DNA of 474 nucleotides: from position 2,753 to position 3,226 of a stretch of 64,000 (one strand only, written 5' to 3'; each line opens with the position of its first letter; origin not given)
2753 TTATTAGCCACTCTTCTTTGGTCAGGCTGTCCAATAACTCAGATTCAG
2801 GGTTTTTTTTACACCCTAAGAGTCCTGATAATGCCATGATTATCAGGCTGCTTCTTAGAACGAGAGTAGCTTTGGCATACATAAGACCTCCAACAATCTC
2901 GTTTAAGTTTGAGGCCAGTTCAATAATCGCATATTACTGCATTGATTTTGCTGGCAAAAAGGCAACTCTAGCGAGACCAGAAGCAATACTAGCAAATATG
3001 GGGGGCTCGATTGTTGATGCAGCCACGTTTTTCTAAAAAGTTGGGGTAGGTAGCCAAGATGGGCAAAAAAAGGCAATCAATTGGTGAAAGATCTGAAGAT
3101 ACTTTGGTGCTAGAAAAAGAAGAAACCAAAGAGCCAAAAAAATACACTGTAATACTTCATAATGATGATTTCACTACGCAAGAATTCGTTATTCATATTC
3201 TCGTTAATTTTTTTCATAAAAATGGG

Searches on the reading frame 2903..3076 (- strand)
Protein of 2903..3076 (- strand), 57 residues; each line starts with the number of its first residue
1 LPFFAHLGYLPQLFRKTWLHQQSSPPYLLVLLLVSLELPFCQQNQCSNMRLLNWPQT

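Call 39: search_protein_families(library=ncbifam, alignment_id=A7, max_evalue=1)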
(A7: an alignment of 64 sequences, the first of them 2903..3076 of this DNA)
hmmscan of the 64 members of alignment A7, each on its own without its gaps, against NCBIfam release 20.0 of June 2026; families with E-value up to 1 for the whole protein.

A. member 1, window:2903-3076:- (57 aa): 0 families

B. families by the number of members that match (of 64 scanned): 20 families
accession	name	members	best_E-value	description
NF002019.0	PRK00823.1-4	1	2.4e-40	4a-hydroxytetrahydrobiopterin dehydratase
NF000672.0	PRK00033.1-5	1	6.5e-30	ATP-dependent Clp protease adapter ClpS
NF000669.1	PRK00033.1-2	1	8.3e-29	ATP-dependent Clp protease adapter ClpS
NF000670.0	PRK00033.1-3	1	1.8e-28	ATP-dependent Clp protease adapter ClpS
NF002016.0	PRK00823.1-1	1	3.1e-27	4a-hydroxytetrahydrobiopterin dehydratase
NF009564.0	PRK13019.1-4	1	7e-22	ATP-dependent Clp protease adapter ClpS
NF002017.0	PRK00823.1-2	1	1.2e-20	4a-hydroxytetrahydrobiopterin dehydratase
NF002018.0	PRK00823.1-3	1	1.2e-18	4a-hydroxytetrahydrobiopterin dehydratase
NF009561.0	PRK13019.1-1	1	1e-17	ATP-dependent Clp protease adapter ClpS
NF002020.0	PRK00823.1-5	1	2.3e-13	4a-hydroxytetrahydrobiopterin dehydratase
NF000671.1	PRK00033.1-4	1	1.2e-08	ATP-dependent Clp protease adapter ClpS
NF000668.1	PRK00033.1-1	1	1.1e-07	ATP-dependent Clp protease adapter ClpS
NF009563.0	PRK13019.1-3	1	2.4e-06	ATP-dependent Clp protease adapter ClpS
NF005057.0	PRK06464.1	1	2.1e-05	phosphoenolpyruvate synthase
TIGR01418.1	PEP_synth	1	0.00015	pyruvate, water dikinase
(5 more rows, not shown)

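Call 40: search_protein_families(library=pfam, alignment_id=A7, max_evalue=1)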
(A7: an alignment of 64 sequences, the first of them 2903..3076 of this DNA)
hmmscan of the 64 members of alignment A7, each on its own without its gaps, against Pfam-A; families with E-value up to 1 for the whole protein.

A. member 1, window:2903-3076:- (57 aa): 0 families

B. families by the number of members that match (of 64 scanned): 9 families
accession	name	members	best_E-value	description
PF02617.22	ClpS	1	3.4e-30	ATP-dependent Clp protease adaptor protein ClpS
PF01329.24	Pterin_4a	1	1.1e-27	Pterin 4 alpha carbinolamine dehydratase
PF02896.24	PEP-utilizers_C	1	0.00044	PEP-utilising enzyme, PEP-binding domain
PF06687.17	SUR7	1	0.019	SUR7/PalI family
PF22410.1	DnaG_helical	1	0.024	DNA primase DnaG, helical domain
PF10283.14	zf-CCHH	1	0.043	PBZ domain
PF12911.12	OppC_N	1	0.18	N-terminal TM domain of oligopeptide transport permease C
PF11164.13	DUF2948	1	0.21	Protein of unknown function (DUF2948)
PF07453.19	NUMOD1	1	0.32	NUMOD1 domain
